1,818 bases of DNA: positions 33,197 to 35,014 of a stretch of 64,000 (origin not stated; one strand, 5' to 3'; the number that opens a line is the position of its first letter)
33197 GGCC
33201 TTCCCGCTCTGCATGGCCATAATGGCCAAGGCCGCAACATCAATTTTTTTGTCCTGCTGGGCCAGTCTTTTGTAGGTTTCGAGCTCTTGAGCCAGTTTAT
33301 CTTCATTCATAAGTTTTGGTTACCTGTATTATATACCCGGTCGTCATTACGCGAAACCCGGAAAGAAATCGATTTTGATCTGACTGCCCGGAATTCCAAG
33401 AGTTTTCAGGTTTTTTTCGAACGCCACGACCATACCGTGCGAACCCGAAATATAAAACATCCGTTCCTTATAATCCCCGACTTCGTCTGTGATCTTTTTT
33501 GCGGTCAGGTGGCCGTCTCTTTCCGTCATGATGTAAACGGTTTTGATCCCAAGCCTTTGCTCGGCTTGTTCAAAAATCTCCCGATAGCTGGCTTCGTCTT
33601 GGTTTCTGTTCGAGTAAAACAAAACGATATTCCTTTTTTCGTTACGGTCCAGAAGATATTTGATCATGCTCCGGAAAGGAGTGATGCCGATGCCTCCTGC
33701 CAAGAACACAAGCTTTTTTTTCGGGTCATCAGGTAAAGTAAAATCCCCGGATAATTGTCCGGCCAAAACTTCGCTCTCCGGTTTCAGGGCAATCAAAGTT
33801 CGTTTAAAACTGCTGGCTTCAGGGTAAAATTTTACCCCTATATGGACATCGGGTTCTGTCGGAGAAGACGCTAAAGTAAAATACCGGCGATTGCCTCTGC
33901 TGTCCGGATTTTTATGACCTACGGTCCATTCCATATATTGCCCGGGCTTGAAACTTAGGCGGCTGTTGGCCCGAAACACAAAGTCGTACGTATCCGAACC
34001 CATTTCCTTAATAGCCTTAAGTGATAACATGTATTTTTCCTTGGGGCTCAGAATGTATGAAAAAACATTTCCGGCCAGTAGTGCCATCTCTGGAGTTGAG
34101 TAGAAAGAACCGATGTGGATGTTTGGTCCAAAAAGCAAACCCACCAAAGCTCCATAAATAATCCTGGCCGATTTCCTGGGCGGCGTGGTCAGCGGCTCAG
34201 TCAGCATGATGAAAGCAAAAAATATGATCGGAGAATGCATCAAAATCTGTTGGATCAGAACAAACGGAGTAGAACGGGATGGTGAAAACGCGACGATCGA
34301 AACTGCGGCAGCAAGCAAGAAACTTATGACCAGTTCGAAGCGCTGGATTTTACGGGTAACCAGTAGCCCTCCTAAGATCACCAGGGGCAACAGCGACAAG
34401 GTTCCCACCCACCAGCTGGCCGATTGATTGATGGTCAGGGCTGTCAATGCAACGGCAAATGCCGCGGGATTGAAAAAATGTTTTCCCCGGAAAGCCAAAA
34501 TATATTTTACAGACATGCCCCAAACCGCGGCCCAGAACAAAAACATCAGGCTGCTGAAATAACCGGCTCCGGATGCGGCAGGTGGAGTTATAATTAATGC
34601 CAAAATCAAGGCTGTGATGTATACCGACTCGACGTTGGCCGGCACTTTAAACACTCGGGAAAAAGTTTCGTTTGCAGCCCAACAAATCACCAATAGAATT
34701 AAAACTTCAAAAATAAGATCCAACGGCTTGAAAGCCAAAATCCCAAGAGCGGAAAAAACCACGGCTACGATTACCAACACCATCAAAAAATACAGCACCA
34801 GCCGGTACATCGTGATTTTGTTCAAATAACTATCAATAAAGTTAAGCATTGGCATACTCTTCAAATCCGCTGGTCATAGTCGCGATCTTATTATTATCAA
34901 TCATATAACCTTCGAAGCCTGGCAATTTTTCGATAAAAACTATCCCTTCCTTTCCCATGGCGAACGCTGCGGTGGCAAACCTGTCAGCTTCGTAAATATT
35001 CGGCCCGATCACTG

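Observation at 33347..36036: ApbE flavin transferase + secreted FMN-binding domain protein + membrane FAD/NAD oxidoreductase: candidate extracytoplasmic flavinylated electron-transfer module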

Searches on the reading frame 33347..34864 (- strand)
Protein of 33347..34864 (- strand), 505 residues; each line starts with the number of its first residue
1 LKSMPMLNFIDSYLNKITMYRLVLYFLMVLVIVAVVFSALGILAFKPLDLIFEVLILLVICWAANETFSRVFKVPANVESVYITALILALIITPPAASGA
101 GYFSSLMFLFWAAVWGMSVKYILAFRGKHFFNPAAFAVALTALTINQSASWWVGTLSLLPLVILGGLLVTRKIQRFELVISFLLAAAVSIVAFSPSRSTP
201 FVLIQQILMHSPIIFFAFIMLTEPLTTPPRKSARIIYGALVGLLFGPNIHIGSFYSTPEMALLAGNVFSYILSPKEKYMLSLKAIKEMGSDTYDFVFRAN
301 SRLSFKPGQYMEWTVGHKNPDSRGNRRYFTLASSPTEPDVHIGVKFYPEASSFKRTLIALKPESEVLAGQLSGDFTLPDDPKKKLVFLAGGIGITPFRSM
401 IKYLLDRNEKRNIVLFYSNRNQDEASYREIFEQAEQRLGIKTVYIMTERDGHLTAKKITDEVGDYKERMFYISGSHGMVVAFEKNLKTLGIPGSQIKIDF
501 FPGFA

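Call 3: search_protein_families(library=pfam, proteins=[window:33347-34864:-], max_evalue=0.01)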
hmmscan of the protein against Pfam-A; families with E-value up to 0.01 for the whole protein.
window:33347-34864:- (505 aa): 3 families
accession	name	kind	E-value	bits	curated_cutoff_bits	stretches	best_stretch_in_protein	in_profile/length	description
PF00175.26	NAD_binding_1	-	6.3e-12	46.6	22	1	387-481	1-106/109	Oxidoreductase NAD-binding domain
PF03116.20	NQR2_RnfD_RnfE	-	7.9e-09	35.7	27.7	1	154-270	171-284/296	NQR2, RnfD, RnfE family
PF08030.17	NAD_binding_6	-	0.00012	22.6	22.2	1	383-460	2-88/156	Ferric reductase NAD binding domain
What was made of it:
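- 34040..34849 (-): RnfD/NqrB-like domain with 10 TM helices, N-in/C-in. PF03116 at 35.7 bits (call 3).
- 33350..34036 (-): Cytoplasmic FNR-like domain: FAD-binding beta-barrel plus NAD(P)H Rossmann fold, including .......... (33860-33889), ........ (33674-33697) and the C-terminal aromatic FPGFA. PF00175 at E 6e-12 (call 3).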

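Call 4: search_protein_families(library=ncbifam, proteins=[window:33347-34864:-], max_evalue=0.01)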
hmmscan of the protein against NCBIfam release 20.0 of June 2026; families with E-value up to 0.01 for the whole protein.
window:33347-34864:- (505 aa): 25 families
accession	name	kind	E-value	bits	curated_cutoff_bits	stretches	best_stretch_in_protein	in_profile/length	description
NF009805.0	PRK13289.1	equivalog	2.3e-21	76.2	432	1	303-501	183-392/399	NO-inducible flavohemoprotein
NF005963.0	PRK08051.1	equivalog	1.8e-15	56.9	230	1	282-486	8-214/233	NAD(P)H-flavin reductase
NF058606.1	GlBtMonoRdsGbcB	equivalog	8.8e-15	54.4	500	1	282-491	19-237/362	glycine betaine monooxygenase reductase subunit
TIGR02160.1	PA_CoA_Oxy5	hypoth_equivalog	3e-14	52.6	420.8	1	303-501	31-241/352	1,2-phenylacetyl-CoA epoxidase subunit PaaE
NF040810.1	BenC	equivalog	5e-13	48.9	430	1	278-494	105-323/333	benzoate 1,2-dioxygenase electron transfer component BenC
NF007964.0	PRK10684.1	equivalog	4e-12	45.7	383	1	281-497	13-233/333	NADH oxidoreductase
NF052252.1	flav_redu_LuxG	exception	1e-10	41.2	340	1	282-457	5-178/232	flavin mononucleotide reductase LuxG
NF045803.1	MethMoxFADbindMmoC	equivalog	1.6e-10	40.3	500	1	282-496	111-335/343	aromatic/alkene monooxygenase hydroxylase FAD-binding subunit MmoC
TIGR01941.1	nqrF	equivalog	2e-09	36.9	295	1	357-436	246-325/405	NADH:ubiquinone reductase (Na(+)-transporting) subunit F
NF008178.0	PRK10926.1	equivalog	3.8e-07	29.6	390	1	304-448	30-176/248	ferredoxin--NADP(+) reductase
NF008822.0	PRK11872.1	equivalog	1.4e-06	27.6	402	1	299-488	131-322/341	anthranilate 1,2-dioxygenase electron transfer component AntC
NF040830.1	sulfhyd_ShyC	equivalog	1.8e-06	27.4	600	1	300-429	34-155/288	NAD(P)-dependent hydrogenase/sulfhydrogenase 2 subunit gamma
TIGR02911.1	sulfite_red_B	equivalog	3.3e-06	26.4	288.6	1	368-465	85-183/261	anaerobic sulfite reductase subunit AsrB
NF006220.0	PRK08345.1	subfamily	4.2e-06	26.2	395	1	329-444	61-177/294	cytochrome-c3 hydrogenase subunit gamma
NF002011.0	PRK00816.1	equivalog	1.1e-05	24.7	415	1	163-245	228-311/352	electron transport complex subunit RsxD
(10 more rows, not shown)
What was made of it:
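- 33350..34036 (-): NCBIfam alignments to flavohemoprotein, Fre and NqrF (call 4).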

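Call 7: find_homologous_proteins(query=window:33347-34864:-, max_evalue=0.00001)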
Query window:33347-34864:- (505 aa): 7770 proteins with E <= 0.00001 among 8000 candidates; the best 120 are listed.
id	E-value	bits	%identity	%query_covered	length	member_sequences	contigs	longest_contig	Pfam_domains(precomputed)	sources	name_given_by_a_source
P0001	0.0e+0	1076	100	96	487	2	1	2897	PF00175.27,PF03116.21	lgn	-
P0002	3.7e-223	760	67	99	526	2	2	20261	PF00175.27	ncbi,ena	-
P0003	5.8e-210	716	64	96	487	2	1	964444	PF00175.27,PF03116.21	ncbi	-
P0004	1.8e-207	708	64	96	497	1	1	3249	PF00175.27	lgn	-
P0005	9.8e-206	703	64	96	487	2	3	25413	PF00175.27,PF03116.21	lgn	-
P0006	1.8e-205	702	63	99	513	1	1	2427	PF00175.27,PF03116.21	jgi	jgi:ferredoxin-NADP reductase/Na+-translocating ferredoxin:NAD+ oxidoreductase RnfD subunit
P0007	2.9e-205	701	63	99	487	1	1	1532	PF00175.27,PF03116.21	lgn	-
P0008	1.1e-197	676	65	92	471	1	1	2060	PF00175.27,PF03116.21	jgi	jgi:ferredoxin-NADP reductase/Na+-translocating ferredoxin:NAD+ oxidoreductase RnfD subunit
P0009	3.3e-196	671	59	99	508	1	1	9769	PF00175.27,PF03116.21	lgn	-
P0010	2.2e-195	668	60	96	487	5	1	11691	PF00175.27,PF03116.21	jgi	-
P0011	1.8e-194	665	60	99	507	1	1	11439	PF00175.27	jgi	jgi:glycine betaine catabolism B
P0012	4.1e-193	661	59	99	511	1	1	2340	PF00175.27,PF03116.21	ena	-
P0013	8.2e-193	660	59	99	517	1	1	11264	PF00175.27,PF03116.21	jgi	jgi:ferredoxin-NADP reductase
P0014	1.6e-192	659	61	96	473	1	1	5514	PF00175.27,PF03116.21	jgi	jgi:ferredoxin-NADP reductase/Na+-translocating ferredoxin:NAD+ oxidoreductase RnfD subunit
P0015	1.7e-192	659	59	99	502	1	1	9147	PF00175.27,PF03116.21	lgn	-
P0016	5.5e-192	657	58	99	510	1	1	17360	PF00175.27,PF03116.21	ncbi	-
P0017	4.3e-191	654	57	99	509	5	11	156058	PF00175.27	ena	-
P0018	7.4e-191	653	57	99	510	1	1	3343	PF00175.27,PF03116.21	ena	-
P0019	1.0e-190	653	59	99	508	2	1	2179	PF00175.27,PF03116.21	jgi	jgi:ferredoxin-NADP reductase/Na+-translocating ferredoxin:NAD+ oxidoreductase RnfD subunit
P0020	1.9e-190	652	57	99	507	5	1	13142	PF00175.27,PF03116.21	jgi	-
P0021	2.9e-190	651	57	99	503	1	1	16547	PF00175.27,PF03116.21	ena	-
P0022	4.6e-190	651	59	99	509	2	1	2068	PF00175.27,PF03116.21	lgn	-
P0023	5.3e-190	651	59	96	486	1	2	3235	PF00175.27,PF03116.21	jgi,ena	jgi:ferredoxin-NADP reductase/Na+-translocating ferredoxin:NAD+ oxidoreductase RnfD subunit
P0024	7.2e-190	650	58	99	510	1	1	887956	PF00175.27,PF03116.21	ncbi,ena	-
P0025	1.0e-189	650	58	99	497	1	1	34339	PF00175.27,PF03116.21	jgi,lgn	-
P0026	1.1e-189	650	58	99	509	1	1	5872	PF00175.27,PF03116.21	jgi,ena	-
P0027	1.6e-189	649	58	99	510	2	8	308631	PF00175.27,PF03116.21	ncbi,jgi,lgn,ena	ncbi:MAG: RnfABCDGE type electron transport complex subunit D [Minisyncoccia bacterium]|jgi:ferredox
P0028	1.9e-189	649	59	99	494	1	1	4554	PF00175.27,PF03116.21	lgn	-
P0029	2.1e-189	649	59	99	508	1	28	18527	PF00175.27,PF03116.21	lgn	-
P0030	2.2e-189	649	58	99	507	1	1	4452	PF00175.27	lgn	-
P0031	2.7e-189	648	58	99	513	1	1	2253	PF00175.27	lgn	-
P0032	1.0e-188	646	59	99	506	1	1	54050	PF00175.27,PF03116.21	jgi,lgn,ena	-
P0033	1.1e-188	646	57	99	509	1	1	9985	PF00175.27,PF03116.21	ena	-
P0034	1.1e-188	646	57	99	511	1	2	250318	PF00175.27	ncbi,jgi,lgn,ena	-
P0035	1.3e-188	646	57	99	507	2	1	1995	PF00175.27,PF03116.21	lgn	-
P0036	1.7e-188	646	58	99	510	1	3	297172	PF00175.27,PF03116.21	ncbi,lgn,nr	ncbi:MAG: RnfABCDGE type electron transport complex subunit D [Patescibacteria group bacterium]|nr:R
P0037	2.0e-188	645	56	100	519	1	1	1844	PF00175.27,PF03116.21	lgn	-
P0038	3.7e-188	645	59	99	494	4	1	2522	PF00175.27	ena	-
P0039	4.4e-188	644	58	99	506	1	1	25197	PF00175.27,PF03116.21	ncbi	-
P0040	6.3e-188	644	58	99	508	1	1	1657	PF00175.27,PF03116.21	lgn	-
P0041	8.9e-188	643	58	99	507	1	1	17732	PF00175.27,PF03116.21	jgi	jgi:ferredoxin-NADP reductase/Na+-translocating ferredoxin:NAD+ oxidoreductase RnfD subunit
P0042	9.6e-188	643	56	100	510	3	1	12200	PF00175.27,PF03116.21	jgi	-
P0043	9.8e-188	643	58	99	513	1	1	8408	PF00175.27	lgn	-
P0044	1.2e-187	643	57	99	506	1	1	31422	PF00175.27,PF03116.21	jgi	jgi:glycine betaine catabolism B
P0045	1.6e-187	642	58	99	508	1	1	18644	PF00175.27,PF03116.21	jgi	jgi:ferredoxin-NADP reductase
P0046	1.7e-187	642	57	99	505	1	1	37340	PF00175.27,PF03116.21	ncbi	ncbi:MAG: RnfABCDGE type electron transport complex subunit D [Minisyncoccia bacterium]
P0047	2.4e-187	642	57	99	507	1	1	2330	PF00175.27,PF03116.21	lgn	-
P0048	2.8e-187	642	57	99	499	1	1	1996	PF00175.27,PF03116.21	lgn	-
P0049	2.8e-187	642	57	99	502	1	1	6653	PF00175.27,PF03116.21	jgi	jgi:glycine betaine catabolism B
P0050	3.3e-187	641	57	99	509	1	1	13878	PF00175.27,PF03116.21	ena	-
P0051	4.4e-187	641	58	99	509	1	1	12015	PF00175.27,PF03116.21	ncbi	-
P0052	8.1e-187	640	59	99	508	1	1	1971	PF00175.27,PF03116.21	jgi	jgi:ferredoxin-NADP reductase/Na+-translocating ferredoxin:NAD+ oxidoreductase RnfD subunit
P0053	8.3e-187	640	58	99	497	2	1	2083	PF00175.27,PF03116.21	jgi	jgi:glycine betaine catabolism B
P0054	9.5e-187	640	58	99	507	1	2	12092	PF00175.27,PF03116.21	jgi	jgi:ferredoxin-NADP reductase/Na+-translocating ferredoxin:NAD+ oxidoreductase RnfD subunit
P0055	1.2e-186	640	59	99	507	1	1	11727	PF00175.27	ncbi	-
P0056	2.4e-186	639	57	99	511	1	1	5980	PF00175.27,PF03116.21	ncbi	-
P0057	2.7e-186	638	57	99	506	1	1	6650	PF00175.27,PF03116.21,PF00970.31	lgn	-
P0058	2.9e-186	638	55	99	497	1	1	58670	PF00175.27,PF03116.21,PF08030.18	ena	-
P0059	4.1e-186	638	57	99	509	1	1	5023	PF00175.27,PF03116.21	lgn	-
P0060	6.9e-186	637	58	88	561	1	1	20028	PF00175.27,PF03116.21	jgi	jgi:ferredoxin-NADP reductase/Na+-translocating ferredoxin:NAD+ oxidoreductase RnfD subunit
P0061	2.0e-185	636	57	99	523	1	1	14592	PF00175.27,PF03116.21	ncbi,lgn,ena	-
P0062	2.7e-185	635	58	99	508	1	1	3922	PF00175.27,PF03116.21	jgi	jgi:ferredoxin-NADP reductase/Na+-translocating ferredoxin:NAD+ oxidoreductase RnfD subunit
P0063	3.1e-185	635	56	99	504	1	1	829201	PF00175.27,PF03116.21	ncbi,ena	-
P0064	3.3e-185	635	56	99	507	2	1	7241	PF00175.27,PF03116.21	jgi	jgi:ferredoxin-NADP reductase/Na+-translocating ferredoxin:NAD+ oxidoreductase RnfD subunit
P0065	3.4e-185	635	56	99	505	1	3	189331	PF00175.27,PF03116.21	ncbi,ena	-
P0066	3.6e-185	635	57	99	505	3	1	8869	PF00175.27,PF03116.21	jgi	jgi:ferredoxin-NADP reductase/Na+-translocating ferredoxin:NAD+ oxidoreductase RnfD subunit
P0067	4.2e-185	634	56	99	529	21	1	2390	PF00175.27,PF03116.21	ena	-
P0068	4.5e-185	634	56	99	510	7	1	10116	PF00175.27,PF03116.21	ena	-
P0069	5.3e-185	634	56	99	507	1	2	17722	PF00175.27,PF03116.21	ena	-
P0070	5.5e-185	634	55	99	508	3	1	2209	PF00175.27,PF03116.21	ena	-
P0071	5.8e-185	634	56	99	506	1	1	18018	PF00175.27,PF03116.21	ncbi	-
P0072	5.9e-185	634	56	99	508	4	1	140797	PF00175.27,PF03116.21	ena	-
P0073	6.8e-185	634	57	99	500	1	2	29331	PF00175.27,PF03116.21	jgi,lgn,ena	jgi:ferredoxin-NADP reductase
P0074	6.8e-185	634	56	99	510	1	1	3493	PF00175.27,PF03116.21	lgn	-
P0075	8.8e-185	633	55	99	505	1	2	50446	PF00175.27,PF03116.21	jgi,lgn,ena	-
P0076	1.0e-184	633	57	99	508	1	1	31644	PF00175.27,PF03116.21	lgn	-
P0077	1.2e-184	633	58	99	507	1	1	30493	PF00175.27,PF03116.21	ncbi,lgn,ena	-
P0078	1.4e-184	633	58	99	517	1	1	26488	PF00175.27,PF03116.21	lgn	-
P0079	1.4e-184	633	57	99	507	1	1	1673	PF00175.27,PF03116.21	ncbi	-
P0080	1.5e-184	633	56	99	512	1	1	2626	PF00175.27,PF03116.21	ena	-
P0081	1.5e-184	633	56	99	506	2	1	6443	PF00175.27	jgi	-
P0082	2.4e-184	632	57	99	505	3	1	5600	PF00175.27,PF03116.21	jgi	jgi:ferredoxin-NADP reductase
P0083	2.5e-184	632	56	98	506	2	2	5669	PF00175.27,PF03116.21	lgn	-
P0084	2.7e-184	632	59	96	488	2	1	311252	PF00175.27,PF03116.21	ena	-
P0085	2.7e-184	632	57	99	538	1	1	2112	PF00175.27,PF03116.21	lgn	-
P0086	2.8e-184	632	57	99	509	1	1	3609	PF00175.27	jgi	-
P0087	2.8e-184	632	57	99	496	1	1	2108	PF00175.27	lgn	-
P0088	2.9e-184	632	58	99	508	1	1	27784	PF00175.27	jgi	jgi:ferredoxin-NADP reductase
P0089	3.2e-184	632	57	99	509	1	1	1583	PF00175.27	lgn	-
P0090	3.2e-184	632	58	96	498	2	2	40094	PF00175.27,PF03116.21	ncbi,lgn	-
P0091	3.2e-184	632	57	99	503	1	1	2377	PF00175.27,PF03116.21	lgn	-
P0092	3.7e-184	631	56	99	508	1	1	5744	PF00175.27,PF03116.21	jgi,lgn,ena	-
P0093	3.9e-184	631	57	99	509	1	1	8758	PF00175.27,PF03116.21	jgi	jgi:ferredoxin-NADP reductase/Na+-translocating ferredoxin:NAD+ oxidoreductase RnfD subunit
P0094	4.6e-184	631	55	99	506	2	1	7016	PF00175.27,PF03116.21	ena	-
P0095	5.5e-184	631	57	99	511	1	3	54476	PF00175.27,PF03116.21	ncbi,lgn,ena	-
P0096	5.9e-184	631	57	99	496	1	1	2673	PF00175.27,PF03116.21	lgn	-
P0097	6.0e-184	631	57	99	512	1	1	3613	PF00175.27,PF03116.21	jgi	jgi:ferredoxin-NADP reductase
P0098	6.1e-184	631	58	99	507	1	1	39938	PF00175.27,PF03116.21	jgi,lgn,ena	-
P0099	7.8e-184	630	56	99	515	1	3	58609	PF00175.27,PF03116.21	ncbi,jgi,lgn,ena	jgi:ferredoxin-NADP reductase/Na+-translocating ferredoxin:NAD+ oxidoreductase RnfD subunit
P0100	1.2e-183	630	57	99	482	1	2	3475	PF00175.27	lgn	-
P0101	1.3e-183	630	57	99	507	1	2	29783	PF00175.27,PF03116.21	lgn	-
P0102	1.9e-183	629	58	99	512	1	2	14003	PF00175.27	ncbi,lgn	-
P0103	2.4e-183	629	56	99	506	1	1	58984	PF00175.27,PF03116.21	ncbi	ncbi:MAG: RnfABCDGE type electron transport complex subunit D [Chloroflexota bacterium]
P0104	3.4e-183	628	56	99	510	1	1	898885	PF00175.27,PF03116.21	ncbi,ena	-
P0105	3.6e-183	628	57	99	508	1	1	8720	PF00175.27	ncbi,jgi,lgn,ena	jgi:ferredoxin-NADP reductase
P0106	4.1e-183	628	55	99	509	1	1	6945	PF00175.27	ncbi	-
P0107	4.7e-183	628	57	98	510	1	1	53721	PF00175.27,PF03116.21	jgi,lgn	jgi:ferredoxin-NADP reductase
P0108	5.3e-183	628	55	99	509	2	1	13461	PF00175.27,PF03116.21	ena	-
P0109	6.3e-183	627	56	99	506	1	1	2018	PF00175.27,PF03116.21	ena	-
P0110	6.6e-183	627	56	99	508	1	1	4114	PF00175.27,PF03116.21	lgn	-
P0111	6.8e-183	627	58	99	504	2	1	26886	PF00175.27,PF03116.21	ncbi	-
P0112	9.1e-183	627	56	99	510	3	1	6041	PF00175.27,PF03116.21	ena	-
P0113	1.0e-182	627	57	99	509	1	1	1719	PF00175.27,PF03116.21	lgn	-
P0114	1.1e-182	626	55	99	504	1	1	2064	PF00175.27,PF03116.21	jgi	jgi:ferredoxin-NADP reductase/Na+-translocating ferredoxin:NAD+ oxidoreductase RnfD subunit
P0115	1.2e-182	626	56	99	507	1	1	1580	PF00175.27,PF03116.21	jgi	-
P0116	1.2e-182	626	55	99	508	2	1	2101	PF00175.27,PF03116.21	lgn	-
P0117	1.2e-182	626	57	99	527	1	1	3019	PF00175.27,PF03116.21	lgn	-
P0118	2.1e-182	626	55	99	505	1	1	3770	PF00175.27,PF03116.21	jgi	jgi:ferredoxin-NADP reductase/Na+-translocating ferredoxin:NAD+ oxidoreductase RnfD subunit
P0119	2.1e-182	626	56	99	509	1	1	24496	PF00175.27,PF03116.21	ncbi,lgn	-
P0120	2.2e-182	626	57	99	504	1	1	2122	PF00175.27,PF03116.21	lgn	-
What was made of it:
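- NCBI names family members 'RnfABCDGE type electron transport complex subunit D' (call 7).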

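Call 12: find_related_loci(query=A1, collection=genome_contigs, flank=6000)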
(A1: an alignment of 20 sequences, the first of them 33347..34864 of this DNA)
Query A1 (505 aa) in genome_contigs; peptide patterns used: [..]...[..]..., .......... (x = any residue, [..] = any of these).
600 stretches matched a pattern (row limit reached: there are more); 595 encode a relative of the query (tblastn E <= 1e-3); the best 80 are kept; 80 distinct loci.
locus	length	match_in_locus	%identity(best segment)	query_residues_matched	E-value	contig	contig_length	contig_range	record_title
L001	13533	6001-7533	57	2-505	0e+0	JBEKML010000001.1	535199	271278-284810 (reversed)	MAG: Minisyncoccia bacterium isolate SPRUCE 393 SPRUCE_393_1, whole genome shotgun sequence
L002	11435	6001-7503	59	6-505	0e+0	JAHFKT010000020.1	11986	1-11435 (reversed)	MAG: Candidatus Yanofskybacteria bacterium isolate nzgw416 NODE_3740_length_11987_cov_3.668043, whole genome shotgun seq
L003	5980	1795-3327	57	6-504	0e+0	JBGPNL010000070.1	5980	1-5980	MAG: Candidatus Paceibacteria bacterium isolate OBJ_0618_7090110_215 k141_1022434_length_5980_cov_10.0000, whole genome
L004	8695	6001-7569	57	4-505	0e+0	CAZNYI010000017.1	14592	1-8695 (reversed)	MAG TPA_asm: uncultured Candidatus Saccharibacteria bacterium isolate binchicken_co54_413 genome assembly, contig: NODE_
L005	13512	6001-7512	56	7-505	0e+0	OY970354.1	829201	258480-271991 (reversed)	MAG: uncultured bacterium isolate MFD04540.bin.2.12 genome assembly, chromosome: 1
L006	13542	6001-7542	55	2-505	0e+0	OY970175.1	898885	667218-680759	MAG: uncultured bacterium isolate MFD03726.bin.c.4 genome assembly, chromosome: 1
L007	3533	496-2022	55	6-505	0e+0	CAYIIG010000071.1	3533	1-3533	MAG TPA_asm: uncultured Candidatus Saccharibacteria bacterium isolate ERP119705_co20_252 genome assembly, contig: NODE_4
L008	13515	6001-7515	56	6-504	0e+0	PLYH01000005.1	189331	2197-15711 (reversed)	MAG: Candidatus Peregrinibacteria bacterium isolate palsa_1335 73.20120700_P3D.295_contig_34567, whole genome shotgun se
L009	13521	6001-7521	58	6-505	0e+0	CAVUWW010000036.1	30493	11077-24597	MAG: uncultured bacterium isolate MFD01112.bin.2.16 genome assembly, contig: contig_69345, whole genome shotgun sequence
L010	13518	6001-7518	56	6-505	0e+0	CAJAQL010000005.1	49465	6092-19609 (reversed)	MAG: uncultured Parcubacteria group bacterium isolate B-4_bin-014 genome assembly, contig: bin-014:05/38, whole genome s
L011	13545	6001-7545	56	1-504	0e+0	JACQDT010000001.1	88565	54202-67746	MAG: Candidatus Azambacteria bacterium isolate NC_groundwater_1002_Pr1_S-0.65um_50_11 Montesol18_Sp65_coassembly_scaffol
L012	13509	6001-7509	56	6-504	0e+0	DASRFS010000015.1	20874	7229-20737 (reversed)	MAG TPA_asm: Patescibacteria group bacterium isolate SMAG_U10038 k141_1689002, whole genome shotgun sequence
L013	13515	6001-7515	55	1-505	0e+0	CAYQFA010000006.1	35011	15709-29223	MAG TPA_asm: uncultured Candidatus Saccharibacteria bacterium isolate binchicken_co3_503 genome assembly, contig: NODE_3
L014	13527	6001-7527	55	6-505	0e+0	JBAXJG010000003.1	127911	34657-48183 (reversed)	MAG: Candidatus Uhrbacteria bacterium isolate ELA369 MAG369_3, whole genome shotgun sequence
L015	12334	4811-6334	54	6-504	0e+0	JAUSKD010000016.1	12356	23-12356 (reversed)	MAG: Candidatus Peribacter sp. isolate E14_metabat.bin.351 E14_k141_764596, whole genome shotgun sequence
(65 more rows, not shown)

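Call 13: search_solved_structures(query=window:33347-34864:-, max_evalue=0.01, show_alignments=0)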
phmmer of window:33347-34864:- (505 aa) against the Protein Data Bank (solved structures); distinct sequences matched with E-value up to 0.01: 69 (the best 60 are shown).
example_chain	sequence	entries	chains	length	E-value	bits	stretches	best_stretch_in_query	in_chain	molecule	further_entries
6o0a_A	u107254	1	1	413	9.2e-09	38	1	287-455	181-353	Flavohemoglobin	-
1fdr_A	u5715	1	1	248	2.9e-08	36.4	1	305-454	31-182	FLAVODOXIN REDUCTASE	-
1qfj_A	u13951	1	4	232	2.7e-07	33.2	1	293-425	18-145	PROTEIN (FLAVIN REDUCTASE)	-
8dos_A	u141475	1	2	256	2.9e-07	33.1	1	320-455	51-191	Flavodoxin/ferredoxin--NADP reductase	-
3fpk_A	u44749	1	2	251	5.4e-07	32.2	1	321-455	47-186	Ferredoxin-NADP reductase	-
2xnj_A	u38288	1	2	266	1.1e-05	27.9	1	305-454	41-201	FERREDOXIN NADP-H REDUCTASE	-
2xnc_A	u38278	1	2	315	1.5e-05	27.5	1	287-436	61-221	FERREDOXIN--NADP REDUCTASE, LEAF ISOZYME, CHLOROPLASTIC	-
5ogx_A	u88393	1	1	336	1.5e-05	27.4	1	283-448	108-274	Cytochrome P450 reductase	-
2r6h_A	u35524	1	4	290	1.7e-05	27.2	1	356-438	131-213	NADH:ubiquinone oxidoreductase, Na translocating, F subunit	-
8qq5_A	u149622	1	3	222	4e-05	26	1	360-488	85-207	Oxidoreductase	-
8qq1_C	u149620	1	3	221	4.6e-05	25.8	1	360-488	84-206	Oxidoreductase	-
4wqm_A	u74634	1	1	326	5.1e-05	25.7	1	282-438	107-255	Toluene-4-monooxygenase electron transfer component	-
4eh1_A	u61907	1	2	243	7.2e-05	25.2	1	301-501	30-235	Flavohemoprotein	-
1ogi_A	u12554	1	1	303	0.00012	24.5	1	357-403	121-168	FERREDOXIN--NADP+ REDUCTASE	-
1h42_A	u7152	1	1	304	0.00012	24.5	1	357-403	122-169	FERREDOXIN--NADP+ REDUCTASE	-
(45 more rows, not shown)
